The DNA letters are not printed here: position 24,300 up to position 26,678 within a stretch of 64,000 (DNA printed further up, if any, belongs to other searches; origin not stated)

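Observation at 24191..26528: HTH-DEAH helicase plus overlapping zinc-ribbon protein: candidate uncharacterised two-gene defence module beside the Type I RM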

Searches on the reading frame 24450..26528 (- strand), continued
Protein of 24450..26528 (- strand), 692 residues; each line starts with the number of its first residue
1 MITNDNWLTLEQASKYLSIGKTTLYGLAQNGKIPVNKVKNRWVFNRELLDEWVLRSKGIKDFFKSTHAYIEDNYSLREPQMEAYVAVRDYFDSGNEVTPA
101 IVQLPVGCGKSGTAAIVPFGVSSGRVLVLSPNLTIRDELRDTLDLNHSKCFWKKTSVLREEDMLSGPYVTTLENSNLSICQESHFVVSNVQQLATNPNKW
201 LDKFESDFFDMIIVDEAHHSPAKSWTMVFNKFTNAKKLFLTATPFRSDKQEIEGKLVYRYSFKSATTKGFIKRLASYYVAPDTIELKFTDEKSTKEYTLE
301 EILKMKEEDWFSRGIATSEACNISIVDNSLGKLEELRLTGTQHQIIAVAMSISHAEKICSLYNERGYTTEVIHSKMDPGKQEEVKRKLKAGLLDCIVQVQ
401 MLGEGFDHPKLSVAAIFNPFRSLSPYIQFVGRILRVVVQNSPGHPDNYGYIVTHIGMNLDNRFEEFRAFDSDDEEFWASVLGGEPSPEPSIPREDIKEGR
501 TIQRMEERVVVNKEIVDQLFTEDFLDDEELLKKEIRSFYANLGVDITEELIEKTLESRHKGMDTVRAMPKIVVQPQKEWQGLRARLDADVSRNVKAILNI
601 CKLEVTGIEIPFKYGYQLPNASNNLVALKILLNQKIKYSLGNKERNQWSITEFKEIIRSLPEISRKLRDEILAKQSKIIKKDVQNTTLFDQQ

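Call 32: search_dna_similar(query=window:24450-26528:-, collection=phages, mode=protein, max_rows=15)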
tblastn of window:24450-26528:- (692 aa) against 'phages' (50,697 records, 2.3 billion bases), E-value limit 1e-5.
Records with a match: 1139; places in all: 1139; records where one place covers at least 80% of the query: 0.
Best place of each record, by identity: <60% 1139.
By first word of the organism name: Vibrio 293; Streptococcus 248; Mycobacterium 68; Escherichia 58; Salmonella 49; Pseudomonas 48; Bacillus 39; Lactobacillus 33; Lactococcus 25; Bacteriophage 23; and 67 more.
By host as written in the record: - 304; Streptococcus thermophilus 102; Mycobacterium smegmatis mc2 155 41; Vibrio lentus 28; Escherichia coli 26; Lactococcus lactis 16; Bacillus subtilis 16; Pseudomonas aeruginosa 15; and 297 more.
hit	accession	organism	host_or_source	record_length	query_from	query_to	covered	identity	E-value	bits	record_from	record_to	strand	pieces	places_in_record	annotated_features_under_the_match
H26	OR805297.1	Pseudomonas phage Knedl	Pseudomonas aeruginosa PAO1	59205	60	532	68%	23.2%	6e-10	69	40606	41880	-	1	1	DNA helicase | Cas4-domain exonuclease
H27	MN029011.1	Pseudomonas phage Iggy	Pseudomonas aeruginosa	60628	60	532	68%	23.2%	1e-9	68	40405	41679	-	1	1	ATP-dependent helicase | cas4 family CRISPR-associated exonuclease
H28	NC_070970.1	Pseudomonas phage Iggy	Pseudomonas aeruginosa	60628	60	532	68%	23.2%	1e-9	68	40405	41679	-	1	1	ATP-dependent helicase | Cas4-domain exonuclease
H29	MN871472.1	Pseudomonas virus Pa-X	Pseudomonas aeruginosa PAO1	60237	60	532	68%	23.0%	3e-9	67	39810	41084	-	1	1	record has no annotation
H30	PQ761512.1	Pseudomonas phage PCCM_PaP002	Pseudomonas aeruginosa PAO1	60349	60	532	68%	23.0%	3e-9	67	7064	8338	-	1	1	putative DNA repair helicase | Cas4-domain exonuclease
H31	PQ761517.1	Pseudomonas phage PCCM_PaP007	Pseudomonas aeruginosa PAO1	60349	60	532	68%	23.0%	3e-9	67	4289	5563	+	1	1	putative DNA repair helicase | Cas4-domain exonuclease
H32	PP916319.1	Pseudomonas phage vB_PaeS_HTN2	Pseudomonas aeruginosa AMT 0085-3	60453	60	532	68%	23.0%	3e-9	67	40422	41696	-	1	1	ATP-dependent helicase | Cas4-domain exonuclease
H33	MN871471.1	Pseudomonas virus Pa-V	Pseudomonas aeruginosa PAO1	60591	60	532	68%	23.0%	3e-9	67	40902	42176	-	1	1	record has no annotation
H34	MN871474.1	Pseudomonas virus Pa-oumiga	Pseudomonas aeruginosa PAO1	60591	60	532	68%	23.0%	3e-9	67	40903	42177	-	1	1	record has no annotation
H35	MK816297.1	Pseudomonas virus PBPA162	Pseudomonas aeruginosa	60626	60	532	68%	23.0%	3e-9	67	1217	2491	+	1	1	radD: putative DNA repair helicase | hypothetical protein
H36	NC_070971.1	Pseudomonas virus PBPA162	Pseudomonas aeruginosa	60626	60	532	68%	23.0%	3e-9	67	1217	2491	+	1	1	radD: putative DNA repair helicase | hypothetical protein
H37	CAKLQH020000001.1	Acinetobacter phage MD-2021a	not known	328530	71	465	57%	27.2%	9e-24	113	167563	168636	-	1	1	uvrB_1: UvrABC system protein B (excinuclease ABC subunit B)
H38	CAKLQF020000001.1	Acinetobacter phage MD-2021a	not known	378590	71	465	57%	27.2%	9e-24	113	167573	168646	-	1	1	uvrB_1: UvrABC system protein B (excinuclease ABC subunit B)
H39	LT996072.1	Bacteriophage sp.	-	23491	76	456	55%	27.2%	1e-19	100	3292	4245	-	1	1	record has no annotation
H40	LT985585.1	Bacteriophage sp.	-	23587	76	456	55%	27.2%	1e-19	100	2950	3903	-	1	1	record has no annotation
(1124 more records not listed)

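Call 33: get_annotated_region(hit=H1, flank=7000)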
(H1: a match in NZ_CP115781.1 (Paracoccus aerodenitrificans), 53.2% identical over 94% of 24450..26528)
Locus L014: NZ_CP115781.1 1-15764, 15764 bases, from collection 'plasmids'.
description: Paracoccus aerodenitrificans strain SCSIO 75817 plasmid p2, complete sequence
organism: Paracoccus aerodenitrificans (NCBI taxid 3017781)
taxonomy: Bacteria; Pseudomonadota; Alphaproteobacteria; Rhodobacterales; Paracoccaceae; Paracoccus; Paracoccus aerodenitrificans
host: -; source: cell culture,sediment; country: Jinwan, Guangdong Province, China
typing (MOB-suite, as given by PLSDB): conjugative; relaxase MOBQ; mating-pair formation MPF_T
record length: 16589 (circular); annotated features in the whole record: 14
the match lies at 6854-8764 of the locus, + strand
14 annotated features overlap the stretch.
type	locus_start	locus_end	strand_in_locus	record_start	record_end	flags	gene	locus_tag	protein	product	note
CDS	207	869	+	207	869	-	-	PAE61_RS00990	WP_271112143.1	ParA family protein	-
CDS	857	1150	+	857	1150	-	-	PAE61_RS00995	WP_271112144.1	hypothetical protein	-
CDS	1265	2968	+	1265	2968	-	-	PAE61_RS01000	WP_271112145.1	N-6 DNA methylase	GO:0006306 - DNA methylation [Evidence IEA]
CDS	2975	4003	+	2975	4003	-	-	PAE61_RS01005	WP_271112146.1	DNA adenine methylase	GO:0032775 - DNA methylation on adenine [Evidence IEA]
CDS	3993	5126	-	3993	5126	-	-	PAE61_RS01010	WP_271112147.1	HNH endonuclease signature motif containing protein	-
CDS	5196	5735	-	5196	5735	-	-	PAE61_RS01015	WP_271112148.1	recombinase family protein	GO:0006310 - DNA recombination [Evidence IEA]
CDS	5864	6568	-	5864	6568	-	-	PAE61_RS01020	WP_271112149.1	hypothetical protein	-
CDS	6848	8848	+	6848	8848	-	-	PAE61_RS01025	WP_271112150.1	DEAD/DEAH box helicase family protein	-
CDS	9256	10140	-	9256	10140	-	-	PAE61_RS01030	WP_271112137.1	zincin-like metallopeptidase domain-containing protein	-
CDS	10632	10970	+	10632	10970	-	-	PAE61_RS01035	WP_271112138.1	hypothetical protein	-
CDS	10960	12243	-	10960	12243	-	mobQ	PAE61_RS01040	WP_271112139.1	MobQ family relaxase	-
CDS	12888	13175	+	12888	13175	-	-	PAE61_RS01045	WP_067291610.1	mobilization protein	-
CDS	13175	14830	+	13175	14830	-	-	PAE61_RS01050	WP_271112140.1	type IV secretory system conjugative DNA transfer family protein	-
CDS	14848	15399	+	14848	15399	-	-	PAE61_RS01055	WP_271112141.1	hypothetical protein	-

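Call 34: get_annotated_region(hit=H10, flank=7000)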
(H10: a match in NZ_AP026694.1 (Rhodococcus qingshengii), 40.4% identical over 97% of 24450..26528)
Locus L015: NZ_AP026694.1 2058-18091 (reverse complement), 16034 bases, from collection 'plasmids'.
description: Rhodococcus qingshengii strain N9T-4 plasmid pN9T4-3, complete sequence
organism: Rhodococcus qingshengii (NCBI taxid 334542)
taxonomy: Bacteria; Actinomycetota; Actinomycetes; Mycobacteriales; Nocardiaceae; Rhodococcus; Rhodococcus qingshengii
host: -; source: cruid oil; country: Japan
typing (MOB-suite, as given by PLSDB): non-mobilizable; replicon rep_cluster_1626
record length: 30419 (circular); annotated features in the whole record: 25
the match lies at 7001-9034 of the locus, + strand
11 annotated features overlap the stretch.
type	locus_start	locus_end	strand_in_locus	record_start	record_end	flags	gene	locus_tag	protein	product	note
CDS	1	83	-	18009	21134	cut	-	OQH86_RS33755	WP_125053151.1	CHAT domain-containing protein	-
CDS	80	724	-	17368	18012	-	-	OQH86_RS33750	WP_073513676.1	hypothetical protein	-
CDS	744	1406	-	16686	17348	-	-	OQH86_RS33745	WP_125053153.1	sigma factor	GO:0006352 - DNA-templated transcription initiation [Evidence IEA]; GO:0006355 - regulation of DNA-templated ...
CDS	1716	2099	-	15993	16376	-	-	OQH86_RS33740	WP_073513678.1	hypothetical protein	-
CDS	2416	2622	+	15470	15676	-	-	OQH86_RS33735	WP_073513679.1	hypothetical protein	-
CDS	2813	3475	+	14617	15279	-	-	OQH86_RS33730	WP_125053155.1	GNAT family N-acyltransferase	-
CDS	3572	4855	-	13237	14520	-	-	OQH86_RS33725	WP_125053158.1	IS256 family transposase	-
CDS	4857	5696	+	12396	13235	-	-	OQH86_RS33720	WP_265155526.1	ThiF family adenylyltransferase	-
CDS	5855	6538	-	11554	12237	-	-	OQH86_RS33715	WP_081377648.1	recombinase family protein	GO:0006310 - DNA recombination [Evidence IEA]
CDS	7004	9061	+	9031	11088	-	-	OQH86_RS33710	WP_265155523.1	DEAD/DEAH box helicase family protein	-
CDS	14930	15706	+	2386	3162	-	-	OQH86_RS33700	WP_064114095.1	ParA family protein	-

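Call 35: get_annotated_region(hit=H15, flank=5000)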
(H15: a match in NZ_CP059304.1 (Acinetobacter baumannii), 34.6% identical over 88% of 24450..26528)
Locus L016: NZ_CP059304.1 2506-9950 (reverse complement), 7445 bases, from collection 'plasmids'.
description: Acinetobacter baumannii strain AC1633 plasmid pAC1633-3, complete sequence
organism: Acinetobacter baumannii (NCBI taxid 470)
taxonomy: Bacteria; Pseudomonadota; Gammaproteobacteria; Moraxellales; Moraxellaceae; Acinetobacter; Acinetobacter baumannii
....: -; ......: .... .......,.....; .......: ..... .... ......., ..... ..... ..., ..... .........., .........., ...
typing (MOB-suite, as given by PLSDB): mobilizable; replicon rep_cluster_1283; relaxase MOBQ
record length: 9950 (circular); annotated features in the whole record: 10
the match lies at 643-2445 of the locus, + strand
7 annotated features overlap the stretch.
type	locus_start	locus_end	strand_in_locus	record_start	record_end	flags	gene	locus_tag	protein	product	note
CDS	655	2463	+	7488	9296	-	-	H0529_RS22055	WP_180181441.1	DEAD/DEAH box helicase family protein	-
CDS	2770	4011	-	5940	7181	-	-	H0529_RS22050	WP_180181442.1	HipA domain-containing protein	-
CDS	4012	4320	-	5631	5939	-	-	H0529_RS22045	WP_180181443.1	helix-turn-helix domain-containing protein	-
CDS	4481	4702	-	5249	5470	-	-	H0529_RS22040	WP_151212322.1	hypothetical protein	-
CDS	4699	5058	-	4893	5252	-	-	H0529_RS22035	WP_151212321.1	hypothetical protein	-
CDS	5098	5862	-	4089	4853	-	-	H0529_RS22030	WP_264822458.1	MobA/MobL family protein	-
CDS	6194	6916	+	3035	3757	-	-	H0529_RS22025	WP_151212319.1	hypothetical protein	-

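Call 37: predict_structure(alignment_id=A2)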
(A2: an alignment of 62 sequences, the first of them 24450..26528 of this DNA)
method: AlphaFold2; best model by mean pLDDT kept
length: 692 residues; sequences in the alignment: 62
mean_pLDDT: 75.8   pTM: 0.64
mean pLDDT of the five models: 75.8, 74.4, 69.8, 66.9, 66.5
residues with pLDDT >= 90: 150; 70-90: 331; 50-70: 144; < 50: 67
segments of 3 or more residues with pLDDT < 50: 1-3, 246-248, 401-414, 416-419, 421-433, 482-507
pLDDT, mean of each block of 10 residues (from residue 1): 67 89 85 85 89 80 91 89 95 88 80 94 92 82 86 91 84 76 89 79 91 78 80 93 57 82 70 67 56 66 69 69 84 80 75 81 91 77 78 78 33 42 44 58 57 69 66 65 40 34 42 55 62 72 76 67 70 87 88 86 90 85 92 92 90 90 91 88 69 53
secondary structure, 60 per line:
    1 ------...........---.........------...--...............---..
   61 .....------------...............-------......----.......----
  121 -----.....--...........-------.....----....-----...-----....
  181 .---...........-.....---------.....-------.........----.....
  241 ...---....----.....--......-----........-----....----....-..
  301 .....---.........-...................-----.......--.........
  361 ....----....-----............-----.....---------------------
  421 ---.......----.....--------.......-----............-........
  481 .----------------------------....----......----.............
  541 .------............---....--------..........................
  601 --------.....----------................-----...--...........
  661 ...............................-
elements in order (helices of 4 or more, strands of 3 or more residues): E7-9 H10-17 H21-29 E36-38 E41-45 H46-55 H59-65 H78-92 E100-105 H110-116 E126-130 H133-143 H151-155 H160-163 E169-171 H177-181 E185-189 H190-195 H197-201 E211-215 H223-231 E236-243 H247-250 E255-259 H262-267 E273-280 E286-289 E294-297 H299-305 H309-317 H319-337 E343-349 H352-364 E369-372 H378-389 E395-399 H424-430 E435-439 E448-454 H460-471 H473-481 E510-513 E518-523 H528-541 H548-559 E563-566 H575-600 H609-613 H624-639 H650-691

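Call 42: fold_search(model_id=the predicted structure, library=pdb)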
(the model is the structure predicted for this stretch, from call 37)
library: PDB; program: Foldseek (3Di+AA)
matches with E <= 10: 1475; with E <= 0.001: 418
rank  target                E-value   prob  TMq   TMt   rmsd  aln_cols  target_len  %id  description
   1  6p4w_A                4.1e-11  1.00  0.29  0.41  14.7       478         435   19  XPB helicase in a complex with truncated Bax1 from Sulfurisphaera tokodaii at 2.96 Angstrom resolution (released 2020-06-03)
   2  6jde_A                6.0e-11  1.00  0.30  0.36   8.6       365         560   21  crystal structure of a DNA repair protein (released 2019-06-26)
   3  6p66_A                8.7e-11  1.00  0.22  0.33  24.4       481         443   18  The crystal structure of the XPB complex with Bax1 from Archaeoglobus fulgidus at 3.0 Angstrom resolution (released 2020-06-17)
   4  5tnu_A                1.1e-10  1.00  0.21  0.31  20.6       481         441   19  S. tokodaii XPB II crystal structure at 3.0 Angstrom resolution (released 2017-11-01)
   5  6jde_B                1.7e-10  1.00  0.33  0.40   8.5       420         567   21  crystal structure of a DNA repair protein (released 2019-06-26)
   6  6p4o_C                1.7e-10  1.00  0.28  0.39  13.8       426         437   19  Complex of XPB helicase with Bax1 endonuclease from Sulfurisphaera tokodaii at 3.15 Angstroms resolution (released 2020-06-03)
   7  8h5y_A                1.8e-10  1.00  0.32  0.39   9.0       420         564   19  Crystal structure of RadD- ADP complex (released 2023-10-18)
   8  6p4o_E                2.9e-10  1.00  0.27  0.39  13.7       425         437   19  Complex of XPB helicase with Bax1 endonuclease from Sulfurisphaera tokodaii at 3.15 Angstroms resolution (released 2020-06-03)
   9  6p4f_C                3.6e-10  1.00  0.30  0.44  15.7       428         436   19  Crystal structure of the XPB-Bax1-forked DNA ternary complex (released 2020-06-17)
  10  7r7j_A                4.7e-10  1.00  0.33  0.40   8.8       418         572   20  Crystal structure of RadD with ADP (released 2022-04-13)
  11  7r7j_B                5.5e-10  1.00  0.33  0.39   8.5       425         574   18  Crystal structure of RadD with ADP (released 2022-04-13)
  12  6p4o_A                1.1e-09  1.00  0.28  0.39  13.9       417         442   19  Complex of XPB helicase with Bax1 endonuclease from Sulfurisphaera tokodaii at 3.15 Angstroms resolution (released 2020-06-03)
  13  8h5z_A                3.5e-09  1.00  0.30  0.36   8.2       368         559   20  Crystal structure of RadD/ATP analogue complex (released 2023-10-18)
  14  9a88_A                6.7e-09  1.00  0.31  0.33  17.2       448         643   17  Structure of the pre-incision complex in nucleotide excision repair   (released 2024-10-09)
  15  2fwr_C                7.5e-09  1.00  0.21  0.33  24.3       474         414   18  Structure of Archaeoglobus Fulgidis XPB (released 2006-04-18)
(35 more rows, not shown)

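Call 47: find_encoding_contigs(protein=P0082, flank=10000, max_places=1)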
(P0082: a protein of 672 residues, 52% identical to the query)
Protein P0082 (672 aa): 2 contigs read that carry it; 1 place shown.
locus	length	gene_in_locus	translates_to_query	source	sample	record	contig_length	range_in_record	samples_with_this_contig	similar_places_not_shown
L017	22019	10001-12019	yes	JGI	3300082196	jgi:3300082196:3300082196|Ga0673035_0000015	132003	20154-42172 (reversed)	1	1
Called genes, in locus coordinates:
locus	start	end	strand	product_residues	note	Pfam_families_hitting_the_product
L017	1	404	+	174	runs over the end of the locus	PF00210:Ferritin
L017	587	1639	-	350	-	PF04909:Amidohydro_2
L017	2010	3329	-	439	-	PF10011:DUF2254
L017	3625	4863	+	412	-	PF07690:MFS_1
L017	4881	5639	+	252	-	-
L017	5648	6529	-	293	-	PF13428:TPR_14 (faint), PF07719:TPR_2 (faint)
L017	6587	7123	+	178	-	-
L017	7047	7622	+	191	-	-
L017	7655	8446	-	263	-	PF12802:MarR_2 (weak)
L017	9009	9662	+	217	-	-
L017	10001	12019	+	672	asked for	PF12728:HTH_17, PF04851:ResIII, PF00271:Helicase_C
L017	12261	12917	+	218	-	-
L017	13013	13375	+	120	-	-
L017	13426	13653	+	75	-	-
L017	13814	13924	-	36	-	-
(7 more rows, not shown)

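Call 48: find_encoding_contigs(protein=P0041, flank=10000, max_places=1)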
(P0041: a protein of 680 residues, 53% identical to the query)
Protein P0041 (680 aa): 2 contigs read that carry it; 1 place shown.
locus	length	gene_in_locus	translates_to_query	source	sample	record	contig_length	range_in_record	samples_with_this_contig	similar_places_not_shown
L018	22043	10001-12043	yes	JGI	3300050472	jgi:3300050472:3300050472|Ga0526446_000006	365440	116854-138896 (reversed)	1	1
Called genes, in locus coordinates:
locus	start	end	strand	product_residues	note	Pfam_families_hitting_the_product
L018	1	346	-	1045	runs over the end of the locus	PF02811:PHP, PF07733:DNA_pol3_alpha, PF17657:DNA_pol3_finger, PF14579:HHH_6, PF01336:tRNA_anti-codon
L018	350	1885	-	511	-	PF00817:IMS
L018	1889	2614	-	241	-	PF00154:RecA_N, PF27531:MT3502_N (weak)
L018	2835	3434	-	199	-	PF06114:Peptidase_M78 (weak)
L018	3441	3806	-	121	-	PF13560:HTH_31, PF01381:HTH_3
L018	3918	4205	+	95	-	-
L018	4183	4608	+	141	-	-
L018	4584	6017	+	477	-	PF00899:ThiF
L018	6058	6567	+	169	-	PF06094:GGACT, PF13772:AIG2_2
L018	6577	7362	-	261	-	-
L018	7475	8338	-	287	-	-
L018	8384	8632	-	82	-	-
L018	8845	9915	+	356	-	PF02899:Phage_int_SAM_1, PF00589:Phage_integrase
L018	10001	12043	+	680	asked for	PF12728:HTH_17, PF00270:DEAD (faint), PF04851:ResIII, PF00271:Helicase_C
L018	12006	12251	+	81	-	-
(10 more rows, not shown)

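Call 49: find_encoding_contigs(protein=P0091, flank=10000, max_places=1)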
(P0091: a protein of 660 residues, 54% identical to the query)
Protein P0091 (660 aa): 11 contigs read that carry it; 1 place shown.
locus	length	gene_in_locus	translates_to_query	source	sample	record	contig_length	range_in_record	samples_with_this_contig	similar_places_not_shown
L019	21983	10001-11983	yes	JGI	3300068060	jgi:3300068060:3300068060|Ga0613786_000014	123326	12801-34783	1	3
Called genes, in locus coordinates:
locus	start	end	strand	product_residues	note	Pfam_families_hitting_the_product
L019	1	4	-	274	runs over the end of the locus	PF13462:Thioredoxin_4, PF01323:DSBA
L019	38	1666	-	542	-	PF07732:Cu-oxidase_3, PF00394:Cu-oxidase, PF07731:Cu-oxidase_2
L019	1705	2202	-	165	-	-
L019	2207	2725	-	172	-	-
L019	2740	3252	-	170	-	PF04214:DUF411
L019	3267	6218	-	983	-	PF00403:HMA, PF08282:Hydrolase_3 (faint), PF00403:HMA, PF00122:E1-E2_ATPase, PF00702:Hydrolase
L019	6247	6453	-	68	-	PF00403:HMA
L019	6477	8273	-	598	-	PF00403:HMA, PF13386:DsbD_2, PF13473:Cupredoxin_1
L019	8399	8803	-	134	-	-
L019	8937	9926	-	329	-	-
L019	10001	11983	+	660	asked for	PF12728:HTH_17, PF00270:DEAD (weak), PF04851:ResIII, PF18766:SWI2_SNF2 (weak), PF00271:Helicase_C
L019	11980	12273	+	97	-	-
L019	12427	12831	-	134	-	-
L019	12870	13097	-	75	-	-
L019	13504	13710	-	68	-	PF12728:HTH_17, PF00376:MerR (faint), PF13411:MerR_1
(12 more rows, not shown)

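Call 50: find_encoding_contigs(protein=P0042, flank=10000, max_places=1)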
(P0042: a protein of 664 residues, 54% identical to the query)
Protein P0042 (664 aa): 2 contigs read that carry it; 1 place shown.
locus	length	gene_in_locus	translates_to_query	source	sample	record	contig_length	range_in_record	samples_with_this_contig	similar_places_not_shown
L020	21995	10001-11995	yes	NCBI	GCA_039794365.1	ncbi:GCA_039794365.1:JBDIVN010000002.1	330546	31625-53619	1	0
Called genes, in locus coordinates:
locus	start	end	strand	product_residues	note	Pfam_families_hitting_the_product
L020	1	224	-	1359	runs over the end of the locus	-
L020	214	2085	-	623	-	-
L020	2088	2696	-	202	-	PF24072:T7_gp14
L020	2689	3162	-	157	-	PF11090:Phage_T7_Gp13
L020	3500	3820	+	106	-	PF05534:HicB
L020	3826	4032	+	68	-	-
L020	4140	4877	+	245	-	-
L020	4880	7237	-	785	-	PF25675:Phage_nozzle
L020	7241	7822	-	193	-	PF17212:Tube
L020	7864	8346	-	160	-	-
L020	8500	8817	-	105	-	-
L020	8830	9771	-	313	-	PF21703:Gp10A-like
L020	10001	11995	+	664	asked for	PF12728:HTH_17, PF00270:DEAD (weak), PF04851:ResIII, PF18766:SWI2_SNF2 (weak), PF00271:Helicase_C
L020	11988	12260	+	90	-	-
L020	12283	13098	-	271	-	PF05396:Phage_T7_Capsid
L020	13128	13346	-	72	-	-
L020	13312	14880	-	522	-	PF12236:Head-tail_con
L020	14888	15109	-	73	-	-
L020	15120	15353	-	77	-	-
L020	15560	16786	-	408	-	PF13173:AAA_14, PF13635:DUF4143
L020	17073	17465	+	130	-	PF13340:DUF4096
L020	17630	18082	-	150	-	-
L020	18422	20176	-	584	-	-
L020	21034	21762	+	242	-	PF03167:UDG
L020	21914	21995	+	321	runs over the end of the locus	-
